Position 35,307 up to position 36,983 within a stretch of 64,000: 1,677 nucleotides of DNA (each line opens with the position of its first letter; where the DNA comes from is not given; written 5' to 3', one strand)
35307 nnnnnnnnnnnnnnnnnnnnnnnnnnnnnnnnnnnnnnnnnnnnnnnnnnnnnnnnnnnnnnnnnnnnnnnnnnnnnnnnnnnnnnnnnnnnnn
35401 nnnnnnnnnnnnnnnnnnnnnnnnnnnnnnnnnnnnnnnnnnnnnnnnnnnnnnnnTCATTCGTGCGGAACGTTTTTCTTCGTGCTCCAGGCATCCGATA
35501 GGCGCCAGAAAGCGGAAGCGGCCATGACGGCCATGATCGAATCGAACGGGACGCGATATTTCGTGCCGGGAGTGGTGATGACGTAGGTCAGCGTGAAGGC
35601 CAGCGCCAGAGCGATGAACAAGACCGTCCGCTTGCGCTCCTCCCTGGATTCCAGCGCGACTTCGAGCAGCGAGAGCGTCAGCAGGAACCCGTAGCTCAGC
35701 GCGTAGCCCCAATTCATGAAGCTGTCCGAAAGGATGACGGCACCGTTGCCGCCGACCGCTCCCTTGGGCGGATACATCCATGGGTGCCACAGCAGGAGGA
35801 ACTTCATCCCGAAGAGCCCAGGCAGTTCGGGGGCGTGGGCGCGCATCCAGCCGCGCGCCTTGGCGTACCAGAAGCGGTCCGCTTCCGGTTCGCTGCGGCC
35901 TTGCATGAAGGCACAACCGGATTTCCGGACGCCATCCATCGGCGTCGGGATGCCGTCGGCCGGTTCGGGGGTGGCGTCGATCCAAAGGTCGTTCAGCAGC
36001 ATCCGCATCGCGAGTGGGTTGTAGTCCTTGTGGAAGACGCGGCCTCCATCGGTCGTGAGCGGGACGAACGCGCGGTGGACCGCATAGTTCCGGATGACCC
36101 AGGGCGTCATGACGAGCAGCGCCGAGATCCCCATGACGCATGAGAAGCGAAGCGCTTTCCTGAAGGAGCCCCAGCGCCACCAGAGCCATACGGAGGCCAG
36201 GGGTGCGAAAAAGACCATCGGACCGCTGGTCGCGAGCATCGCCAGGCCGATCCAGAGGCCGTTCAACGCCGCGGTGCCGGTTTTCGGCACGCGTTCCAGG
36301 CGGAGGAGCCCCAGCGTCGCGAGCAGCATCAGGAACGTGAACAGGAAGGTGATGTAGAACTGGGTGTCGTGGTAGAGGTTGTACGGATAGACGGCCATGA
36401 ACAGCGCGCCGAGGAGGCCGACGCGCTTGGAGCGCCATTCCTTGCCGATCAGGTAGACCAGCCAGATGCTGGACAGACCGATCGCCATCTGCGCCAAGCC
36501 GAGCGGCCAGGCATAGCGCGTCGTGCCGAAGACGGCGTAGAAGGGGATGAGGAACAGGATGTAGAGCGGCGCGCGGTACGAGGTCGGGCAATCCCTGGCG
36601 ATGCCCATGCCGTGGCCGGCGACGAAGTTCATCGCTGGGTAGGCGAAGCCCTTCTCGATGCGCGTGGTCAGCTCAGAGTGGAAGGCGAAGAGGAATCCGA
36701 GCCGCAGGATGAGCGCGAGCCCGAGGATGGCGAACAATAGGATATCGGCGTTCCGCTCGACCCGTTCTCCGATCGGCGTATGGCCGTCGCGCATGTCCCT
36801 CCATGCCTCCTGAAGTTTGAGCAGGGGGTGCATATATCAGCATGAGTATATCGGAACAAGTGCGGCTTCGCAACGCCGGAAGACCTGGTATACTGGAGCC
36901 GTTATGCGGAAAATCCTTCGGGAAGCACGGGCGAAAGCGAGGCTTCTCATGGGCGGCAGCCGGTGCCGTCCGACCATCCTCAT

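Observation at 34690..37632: ArnC/ArnT/ArnD-like triad: GT2 polyprenyl-P-sugar synthase + GT-C transferase + NodB deacetylase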

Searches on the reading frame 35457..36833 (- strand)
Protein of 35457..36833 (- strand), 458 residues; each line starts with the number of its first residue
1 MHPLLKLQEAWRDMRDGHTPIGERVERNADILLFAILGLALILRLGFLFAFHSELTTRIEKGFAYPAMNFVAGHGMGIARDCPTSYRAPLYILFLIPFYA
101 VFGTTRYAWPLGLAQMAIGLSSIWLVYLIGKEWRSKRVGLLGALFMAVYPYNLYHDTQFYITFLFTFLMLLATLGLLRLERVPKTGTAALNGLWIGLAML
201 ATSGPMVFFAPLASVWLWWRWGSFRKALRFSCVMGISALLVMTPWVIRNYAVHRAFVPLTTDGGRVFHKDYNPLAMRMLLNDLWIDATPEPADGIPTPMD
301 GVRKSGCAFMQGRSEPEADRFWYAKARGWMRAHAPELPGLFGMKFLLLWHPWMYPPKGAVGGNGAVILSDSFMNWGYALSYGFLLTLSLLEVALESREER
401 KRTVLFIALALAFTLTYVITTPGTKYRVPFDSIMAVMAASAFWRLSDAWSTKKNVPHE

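Call 9: search_protein_families(library=pfam, proteins=[window:35457-36833:-], max_evalue=0.01)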
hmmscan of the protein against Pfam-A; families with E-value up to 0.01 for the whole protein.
window:35457-36833:- (458 aa): 1 family
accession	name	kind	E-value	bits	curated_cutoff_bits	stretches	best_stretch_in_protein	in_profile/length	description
PF13231.12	PMT_2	-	1.8e-07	31.9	26.1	1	88-246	3-158/160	Dolichyl-phosphate-mannose-protein mannosyltransferase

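Call 11: search_protein_families(library=ncbifam, proteins=[window:35457-36833:-], max_evalue=0.001)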
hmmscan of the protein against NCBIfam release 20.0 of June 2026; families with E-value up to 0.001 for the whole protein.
window:35457-36833:- (458 aa): 0 families

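Call 13: search_solved_structures(query=window:35457-36833:-, max_evalue=1)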
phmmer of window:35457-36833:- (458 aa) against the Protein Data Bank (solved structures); distinct sequences matched with E-value up to 1: 0.

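Call 15: find_homologous_proteins(query=window:35457-36833:-, max_evalue=0.001)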
Query window:35457-36833:- (458 aa): 30 proteins with E <= 0.001 among 8000 candidates.
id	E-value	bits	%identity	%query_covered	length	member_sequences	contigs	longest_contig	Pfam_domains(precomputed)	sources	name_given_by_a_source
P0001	0.0e+0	1055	100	100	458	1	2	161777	PF13231.13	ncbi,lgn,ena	-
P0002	1.9e-214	731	73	95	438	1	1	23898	PF13231.13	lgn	-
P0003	1.2e-208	712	69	98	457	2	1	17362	PF13231.13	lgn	-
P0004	1.5e-205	702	69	99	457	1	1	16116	PF13231.13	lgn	-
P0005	1.6e-201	688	68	99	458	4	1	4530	PF13231.13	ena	-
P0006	8.3e-194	663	65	99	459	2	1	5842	PF09594.17,PF13231.13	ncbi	-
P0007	2.6e-193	661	65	99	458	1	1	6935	PF13231.13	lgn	-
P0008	1.4e-190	652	63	99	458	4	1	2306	PF13231.13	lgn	-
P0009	4.7e-189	647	63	99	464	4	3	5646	PF13231.13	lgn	-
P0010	6.9e-189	647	64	99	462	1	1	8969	PF13231.13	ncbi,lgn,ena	-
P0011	1.1e-186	639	64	98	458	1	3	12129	PF13231.13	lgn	-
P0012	7.0e-177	607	61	98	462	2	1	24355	PF13231.13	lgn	-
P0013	2.1e-176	605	61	97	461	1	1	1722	PF13231.13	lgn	-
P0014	7.2e-174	597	61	95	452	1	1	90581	PF13231.13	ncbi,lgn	-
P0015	6.5e-173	594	60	99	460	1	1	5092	PF13231.13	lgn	-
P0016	4.0e-172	591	58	98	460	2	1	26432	PF13231.13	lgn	-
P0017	1.3e-170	586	59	99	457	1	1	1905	PF13231.13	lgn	-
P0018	2.4e-170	586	59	97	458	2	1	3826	PF13231.13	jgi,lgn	jgi:4-amino-4-deoxy-L-arabinose transferase-like glycosyltransferase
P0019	9.1e-149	514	54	98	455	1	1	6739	PF13231.13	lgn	-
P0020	4.7e-138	479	52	100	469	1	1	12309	PF13231.13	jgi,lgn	jgi:4-amino-4-deoxy-L-arabinose transferase-like glycosyltransferase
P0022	3.5e-15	74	27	84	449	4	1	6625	PF13231.13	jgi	-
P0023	1.4e-13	69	27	75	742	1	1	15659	PF13431.13,PF23914.2,PF13414.13,PF13176.13,PF13428.13,PF14559.13,PF00515.35,PF13424.13,PF21033.5,PF13432.13,PF13429.13,PF13181.13,PF07719.24,PF13174.13,PF13231.13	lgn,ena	-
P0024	5.5e-11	60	31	48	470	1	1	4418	PF13231.13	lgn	-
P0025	3.6e-8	51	25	77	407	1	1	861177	PF03901.24,PF13231.13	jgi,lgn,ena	-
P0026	1.7e-6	45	26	78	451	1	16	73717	PF13231.13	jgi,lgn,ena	jgi:hypothetical protein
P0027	2.4e-6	45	28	58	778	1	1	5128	PF13431.13,PF23914.2,PF25062.2,PF13414.13,PF13176.13,PF13428.13,PF25064.2,PF13374.13,PF14559.13,PF24575.2,PF13371.13,PF00515.35,PF12895.14,PF13424.13,PF13432.13,PF13181.13,PF07719.24,PF13231.13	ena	-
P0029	2.7e-4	38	30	39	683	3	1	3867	PF13431.13,PF13414.13,PF13176.13,PF13428.13,PF13374.13,PF14559.13,PF17874.8,PF00515.35,PF13424.13,PF13432.13,PF13181.13,PF07719.24,PF13174.13,PF13231.13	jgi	jgi:4-amino-4-deoxy-L-arabinose transferase-like glycosyltransferase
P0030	6.9e-4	37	29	48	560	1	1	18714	PF13231.13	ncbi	-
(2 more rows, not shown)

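Call 16: find_encoding_contigs(protein=P0001, flank=10000, max_places=3)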
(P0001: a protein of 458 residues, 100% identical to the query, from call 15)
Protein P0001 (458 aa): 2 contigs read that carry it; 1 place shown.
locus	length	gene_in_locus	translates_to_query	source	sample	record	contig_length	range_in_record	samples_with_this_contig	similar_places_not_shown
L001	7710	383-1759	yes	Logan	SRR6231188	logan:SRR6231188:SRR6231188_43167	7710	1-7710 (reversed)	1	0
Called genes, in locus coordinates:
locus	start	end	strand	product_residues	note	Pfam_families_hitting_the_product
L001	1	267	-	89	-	?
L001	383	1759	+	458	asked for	PF13231:PMT_2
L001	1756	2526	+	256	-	PF00535:Glycos_transf_2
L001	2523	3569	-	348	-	PF00534:Glycos_transf_1, PF13692:Glyco_trans_1_4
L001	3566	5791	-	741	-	PF13439:Glyco_transf_4, PF13579:Glyco_trans_4_4, PF00534:Glycos_transf_1, PF13692:Glyco_trans_1_4, PF13579:Glyco_trans_4_4, PF20706:GT4-conflict, PF00534:Glycos_transf_1, PF13692:Glyco_trans_1_4, +3 more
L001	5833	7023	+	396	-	PF13477:Glyco_trans_4_2, PF13439:Glyco_transf_4, PF13579:Glyco_trans_4_4, PF00534:Glycos_transf_1, PF13692:Glyco_trans_1_4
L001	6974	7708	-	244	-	?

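Call 17: find_encoding_contigs(protein=P0014, flank=10000, max_places=3)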
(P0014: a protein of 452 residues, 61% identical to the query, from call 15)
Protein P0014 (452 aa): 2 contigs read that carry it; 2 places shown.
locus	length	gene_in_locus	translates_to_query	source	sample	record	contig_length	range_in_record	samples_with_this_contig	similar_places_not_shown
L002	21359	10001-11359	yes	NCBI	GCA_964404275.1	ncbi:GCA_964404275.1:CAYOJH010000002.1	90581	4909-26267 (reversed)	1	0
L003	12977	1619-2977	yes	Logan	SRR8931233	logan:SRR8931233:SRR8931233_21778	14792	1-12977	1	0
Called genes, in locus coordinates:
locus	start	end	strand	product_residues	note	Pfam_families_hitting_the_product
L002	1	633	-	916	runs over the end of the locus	PF07517:SecA_DEAD, PF01043:SecA_PP_bind, PF21090:P-loop_SecA, PF07516:SecA_SW, PF02810:SEC-C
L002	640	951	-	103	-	PF02482:Ribosomal_S30AE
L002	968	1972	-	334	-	PF01370:Epimerase, PF04321:RmlD_sub_bind (weak), PF16363:GDP_Man_Dehyd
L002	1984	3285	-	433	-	PF01943:Polysacc_synt, PF13440:Polysacc_synt_3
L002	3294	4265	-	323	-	PF01565:FAD_binding_4, PF02873:MurB_C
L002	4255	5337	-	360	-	PF13439:Glyco_transf_4, PF13579:Glyco_trans_4_4, PF20706:GT4-conflict, PF00534:Glycos_transf_1, PF13692:Glyco_trans_1_4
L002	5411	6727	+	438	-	PF02397:Bac_transf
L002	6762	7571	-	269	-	PF03848:TehB, PF01209:Ubie_methyltran, PF02353:CMAS, PF07021:MetW, PF13489:Methyltransf_23, PF05175:MTS, PF06325:PrmA, PF08241:Methyltransf_11, +5 more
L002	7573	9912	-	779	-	PF13439:Glyco_transf_4, PF13579:Glyco_trans_4_4, PF00534:Glycos_transf_1, PF13524:Glyco_trans_1_2, PF13692:Glyco_trans_1_4, PF13231:PMT_2 (weak)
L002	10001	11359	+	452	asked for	PF13231:PMT_2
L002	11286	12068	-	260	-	PF00535:Glycos_transf_2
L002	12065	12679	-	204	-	PF13489:Methyltransf_23 (weak), PF08241:Methyltransf_11, PF13649:Methyltransf_25 (weak)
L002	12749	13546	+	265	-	PF01408:GFO_IDH_MocA, PF22725:GFO_IDH_MocA_C3, PF02894:GFO_IDH_MocA_C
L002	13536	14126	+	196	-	PF25084:LbH_EIF2B (weak), PF25087:GMPPB_C (weak), PF00132:Hexapep, PF14602:Hexapep_2 (faint), PF00132:Hexapep (weak)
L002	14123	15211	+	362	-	PF00534:Glycos_transf_1, PF13692:Glyco_trans_1_4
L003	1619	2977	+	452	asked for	PF13231:PMT_2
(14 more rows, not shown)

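Call 18: find_encoding_contigs(protein=P0020, flank=10000, max_places=3)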
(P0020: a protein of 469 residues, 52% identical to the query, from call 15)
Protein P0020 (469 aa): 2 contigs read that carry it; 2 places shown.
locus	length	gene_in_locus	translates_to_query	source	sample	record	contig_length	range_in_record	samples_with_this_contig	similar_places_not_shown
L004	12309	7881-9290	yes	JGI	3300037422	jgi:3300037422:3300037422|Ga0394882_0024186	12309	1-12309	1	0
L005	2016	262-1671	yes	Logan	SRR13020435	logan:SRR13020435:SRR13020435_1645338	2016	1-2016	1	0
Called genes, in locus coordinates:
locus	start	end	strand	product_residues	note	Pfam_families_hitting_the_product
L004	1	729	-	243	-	?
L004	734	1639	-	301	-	PF01209:Ubie_methyltran, PF13489:Methyltransf_23, PF13847:Methyltransf_31, PF08241:Methyltransf_11, PF08242:Methyltransf_12, PF13649:Methyltransf_25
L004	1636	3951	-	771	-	PF13439:Glyco_transf_4, PF13579:Glyco_trans_4_4, PF00534:Glycos_transf_1, PF13524:Glyco_trans_1_2, PF13692:Glyco_trans_1_4, PF13231:PMT_2 (weak)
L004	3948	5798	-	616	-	PF13522:GATase_6, PF13537:GATase_7, PF00733:Asn_synthase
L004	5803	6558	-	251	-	PF13489:Methyltransf_23 (weak), PF08241:Methyltransf_11, PF13649:Methyltransf_25 (weak)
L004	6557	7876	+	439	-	PF02397:Bac_transf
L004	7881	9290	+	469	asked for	PF13231:PMT_2 (weak)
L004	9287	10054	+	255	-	PF00535:Glycos_transf_2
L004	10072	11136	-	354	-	PF20706:GT4-conflict (weak), PF00534:Glycos_transf_1, PF13692:Glyco_trans_1_4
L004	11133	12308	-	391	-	?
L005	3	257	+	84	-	?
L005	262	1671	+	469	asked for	PF13231:PMT_2 (weak)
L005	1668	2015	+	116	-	?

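Call 20: find_encoding_contigs(protein=P0002, flank=10000, max_places=2)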
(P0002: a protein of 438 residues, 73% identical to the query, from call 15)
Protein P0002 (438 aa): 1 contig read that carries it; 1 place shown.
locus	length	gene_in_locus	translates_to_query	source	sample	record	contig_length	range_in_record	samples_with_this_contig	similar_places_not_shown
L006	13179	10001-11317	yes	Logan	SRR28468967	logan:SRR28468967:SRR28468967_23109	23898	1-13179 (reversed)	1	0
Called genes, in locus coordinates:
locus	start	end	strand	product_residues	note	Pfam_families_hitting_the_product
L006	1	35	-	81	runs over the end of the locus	PF12728:HTH_17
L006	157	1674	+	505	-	-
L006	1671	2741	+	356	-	PF04230:PS_pyruv_trans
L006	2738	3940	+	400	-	PF13439:Glyco_transf_4, PF13579:Glyco_trans_4_4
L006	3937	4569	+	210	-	PF08241:Methyltransf_11 (weak), PF13649:Methyltransf_25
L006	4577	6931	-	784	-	PF13439:Glyco_transf_4, PF13579:Glyco_trans_4_4, PF00534:Glycos_transf_1, PF13524:Glyco_trans_1_2, PF13692:Glyco_trans_1_4, PF13231:PMT_2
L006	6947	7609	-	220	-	PF13489:Methyltransf_23, PF07021:MetW, PF13847:Methyltransf_31, PF08241:Methyltransf_11, PF08242:Methyltransf_12, PF13649:Methyltransf_25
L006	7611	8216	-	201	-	PF08241:Methyltransf_11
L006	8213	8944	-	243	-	PF01522:Polysacc_deac_1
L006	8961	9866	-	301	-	PF13489:Methyltransf_23, PF08241:Methyltransf_11, PF08242:Methyltransf_12, PF13649:Methyltransf_25, PF13847:Methyltransf_31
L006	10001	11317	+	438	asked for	PF13231:PMT_2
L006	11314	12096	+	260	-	PF00535:Glycos_transf_2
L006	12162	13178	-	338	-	?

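Call 21: find_encoding_contigs(protein=P0003, flank=10000, max_places=2)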
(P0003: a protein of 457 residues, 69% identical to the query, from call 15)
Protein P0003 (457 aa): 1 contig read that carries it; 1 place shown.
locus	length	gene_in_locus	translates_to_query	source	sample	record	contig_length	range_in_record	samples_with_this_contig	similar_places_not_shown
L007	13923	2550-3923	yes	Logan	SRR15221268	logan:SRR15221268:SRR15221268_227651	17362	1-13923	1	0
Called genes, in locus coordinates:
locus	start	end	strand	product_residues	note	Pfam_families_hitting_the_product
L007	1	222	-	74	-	?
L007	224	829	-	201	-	PF08241:Methyltransf_11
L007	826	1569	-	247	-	PF01522:Polysacc_deac_1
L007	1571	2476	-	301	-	PF13489:Methyltransf_23, PF13847:Methyltransf_31 (weak), PF08241:Methyltransf_11, PF08242:Methyltransf_12, PF13649:Methyltransf_25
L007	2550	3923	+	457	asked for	PF13231:PMT_2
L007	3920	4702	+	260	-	PF00535:Glycos_transf_2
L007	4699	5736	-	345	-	PF00534:Glycos_transf_1, PF13692:Glyco_trans_1_4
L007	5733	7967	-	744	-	PF13439:Glyco_transf_4, PF13579:Glyco_trans_4_4, PF20706:GT4-conflict (weak), PF00534:Glycos_transf_1, PF13692:Glyco_trans_1_4, PF13524:Glyco_trans_1_2 (weak), PF00534:Glycos_transf_1, PF13692:Glyco_trans_1_4, +2 more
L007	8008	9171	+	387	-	PF13477:Glyco_trans_4_2, PF13439:Glyco_transf_4, PF13579:Glyco_trans_4_4, PF00534:Glycos_transf_1, PF13692:Glyco_trans_1_4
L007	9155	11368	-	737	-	PF04932:Wzy_C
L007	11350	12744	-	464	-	PF01225:Mur_ligase, PF08245:Mur_ligase_M, PF02875:Mur_ligase_C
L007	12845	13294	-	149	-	-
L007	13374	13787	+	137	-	-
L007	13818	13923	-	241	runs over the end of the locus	PF01209:Ubie_methyltran (weak), PF05401:NodS (weak), PF13489:Methyltransf_23, PF02353:CMAS, PF13847:Methyltransf_31, PF08241:Methyltransf_11, PF08242:Methyltransf_12, PF13649:Methyltransf_25, +2 more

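Call 22: find_encoding_contigs(protein=P0012, flank=10000, max_places=2)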
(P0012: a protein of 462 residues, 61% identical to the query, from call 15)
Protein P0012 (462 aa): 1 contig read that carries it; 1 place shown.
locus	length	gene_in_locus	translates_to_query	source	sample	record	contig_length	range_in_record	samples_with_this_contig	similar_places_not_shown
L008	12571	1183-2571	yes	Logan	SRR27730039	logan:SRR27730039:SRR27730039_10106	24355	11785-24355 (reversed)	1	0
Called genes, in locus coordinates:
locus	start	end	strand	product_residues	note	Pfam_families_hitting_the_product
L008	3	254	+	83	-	?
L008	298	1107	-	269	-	PF13489:Methyltransf_23, PF01209:Ubie_methyltran, PF02353:CMAS, PF07021:MetW, PF08241:Methyltransf_11, PF08242:Methyltransf_12, PF13649:Methyltransf_25, PF13847:Methyltransf_31, +4 more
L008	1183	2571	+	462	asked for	PF13231:PMT_2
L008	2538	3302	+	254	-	PF00535:Glycos_transf_2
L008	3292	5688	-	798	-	PF13439:Glyco_transf_4, PF13579:Glyco_trans_4_4, PF00534:Glycos_transf_1, PF13692:Glyco_trans_1_4, PF13524:Glyco_trans_1_2, PF13231:PMT_2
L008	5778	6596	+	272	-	PF01408:GFO_IDH_MocA, PF22725:GFO_IDH_MocA_C3, PF02894:GFO_IDH_MocA_C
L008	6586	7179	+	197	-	PF25084:LbH_EIF2B (faint), PF25087:GMPPB_C (faint), PF14602:Hexapep_2 (faint), PF00132:Hexapep (weak)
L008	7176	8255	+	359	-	PF20706:GT4-conflict (weak), PF00534:Glycos_transf_1, PF13692:Glyco_trans_1_4, PF13524:Glyco_trans_1_2 (weak)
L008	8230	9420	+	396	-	PF08442:ATP-grasp_2, PF13549:ATP-grasp_5 (faint), PF16114:Citrate_bind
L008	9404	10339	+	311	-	PF02629:CoA_binding, PF13380:CoA_binding_2 (weak), PF00549:Ligase_CoA, PF13607:Succ_CoA_lig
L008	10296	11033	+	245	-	PF00285:Citrate_synt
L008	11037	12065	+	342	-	PF01041:DegT_DnrJ_EryC1, PF00155:Aminotran_1_2 (weak)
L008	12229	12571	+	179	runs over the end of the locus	PF20803:PaaX_M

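Call 23: find_encoding_contigs(protein=P0016, flank=10000, max_places=2)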
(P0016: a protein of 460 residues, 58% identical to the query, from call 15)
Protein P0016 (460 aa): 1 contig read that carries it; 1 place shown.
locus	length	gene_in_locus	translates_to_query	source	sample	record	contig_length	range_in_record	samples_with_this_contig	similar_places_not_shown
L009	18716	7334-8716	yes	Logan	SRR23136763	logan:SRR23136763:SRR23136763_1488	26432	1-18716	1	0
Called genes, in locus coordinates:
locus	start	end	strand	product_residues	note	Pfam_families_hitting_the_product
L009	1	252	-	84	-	?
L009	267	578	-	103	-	PF02482:Ribosomal_S30AE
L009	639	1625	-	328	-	PF01565:FAD_binding_4, PF02873:MurB_C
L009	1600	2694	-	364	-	PF13439:Glyco_transf_4, PF13579:Glyco_trans_4_4, PF20706:GT4-conflict, PF00534:Glycos_transf_1, PF13692:Glyco_trans_1_4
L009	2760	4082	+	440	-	PF02397:Bac_transf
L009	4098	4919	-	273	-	PF01209:Ubie_methyltran, PF13489:Methyltransf_23, PF02353:CMAS, PF07021:MetW, PF08241:Methyltransf_11, PF08242:Methyltransf_12, PF13649:Methyltransf_25, PF13847:Methyltransf_31, +3 more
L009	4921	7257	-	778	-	PF13439:Glyco_transf_4, PF13579:Glyco_trans_4_4, PF00534:Glycos_transf_1, PF13692:Glyco_trans_1_4, PF13524:Glyco_trans_1_2, PF13231:PMT_2 (weak)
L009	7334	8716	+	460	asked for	PF13231:PMT_2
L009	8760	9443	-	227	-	PF13489:Methyltransf_23, PF07021:MetW, PF08241:Methyltransf_11 (weak), PF08242:Methyltransf_12, PF13649:Methyltransf_25 (weak)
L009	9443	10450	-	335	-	PF01073:3Beta_HSD, PF01370:Epimerase, PF04321:RmlD_sub_bind, PF07993:NAD_binding_4 (faint), PF13460:NAD_binding_10, PF16363:GDP_Man_Dehyd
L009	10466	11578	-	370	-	PF00534:Glycos_transf_1, PF13692:Glyco_trans_1_4, PF13524:Glyco_trans_1_2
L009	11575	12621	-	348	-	PF00534:Glycos_transf_1, PF13692:Glyco_trans_1_4, PF13524:Glyco_trans_1_2 (weak)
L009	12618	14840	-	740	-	PF13439:Glyco_transf_4, PF13579:Glyco_trans_4_4, PF20706:GT4-conflict, PF00534:Glycos_transf_1, PF13692:Glyco_trans_1_4, PF13524:Glyco_trans_1_2, PF13579:Glyco_trans_4_4, PF13439:Glyco_transf_4, +2 more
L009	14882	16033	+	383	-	PF13477:Glyco_trans_4_2, PF13439:Glyco_transf_4, PF13579:Glyco_trans_4_4, PF00534:Glycos_transf_1, PF13692:Glyco_trans_1_4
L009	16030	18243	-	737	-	PF04932:Wzy_C, PF14559:TPR_19 (faint)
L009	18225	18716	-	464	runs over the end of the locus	PF01225:Mur_ligase, PF08245:Mur_ligase_M, PF02875:Mur_ligase_C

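Call 24: find_related_loci(query=window:35457-36833:-, collection=genome_contigs, flank=10000)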
Query window:35457-36833:- (458 aa) in genome_contigs; peptide patterns used: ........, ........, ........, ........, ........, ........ (x = any residue, [..] = any of these).
198 stretches matched a pattern; 1 encode a relative of the query (tblastn E <= 1e-3); 1 distinct loci.
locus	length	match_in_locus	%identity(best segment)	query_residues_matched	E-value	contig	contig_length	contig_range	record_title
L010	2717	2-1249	70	41-456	0e+0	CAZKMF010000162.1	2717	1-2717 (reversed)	MAG TPA_asm: uncultured Gammaproteobacteria bacterium isolate SRP135725_co2_84 genome assembly, contig: k141_6517015, wh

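Call 30: search_solved_structures(query=A1, max_evalue=10)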
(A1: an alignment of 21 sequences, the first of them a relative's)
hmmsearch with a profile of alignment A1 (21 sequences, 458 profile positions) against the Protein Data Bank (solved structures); distinct sequences matched with E-value up to 10: 7.
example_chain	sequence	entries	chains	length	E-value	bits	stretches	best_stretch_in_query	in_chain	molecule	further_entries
9sdb_A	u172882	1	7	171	0.45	12.3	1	161-207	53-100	Small-conductance mechanosensitive channel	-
11yo_I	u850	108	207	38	1.3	10.8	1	155-187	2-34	Photosystem II reaction center protein I | Photosystem II reaction center I protein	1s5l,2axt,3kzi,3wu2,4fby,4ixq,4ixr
5zzn_I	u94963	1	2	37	1.4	10.7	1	155-187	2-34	Photosystem II reaction center protein I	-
4il6_I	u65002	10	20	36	1.6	10.5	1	155-187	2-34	Photosystem II reaction center protein I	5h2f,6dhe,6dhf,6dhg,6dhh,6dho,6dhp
6s7o_A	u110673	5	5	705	3.7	9.3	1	33-214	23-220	Dolichyl-diphosphooligosaccharide--protein glycosyltransferase subunit STT3A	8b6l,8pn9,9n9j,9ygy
6ftg_5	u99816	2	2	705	4.6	9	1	33-214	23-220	Dolichyl-diphosphooligosaccharide--protein glycosyltransferase subunit STT3A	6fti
6ftj_5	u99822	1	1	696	5.1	8.8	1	33-214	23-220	Dolichyl-diphosphooligosaccharide--protein glycosyltransferase subunit STT3A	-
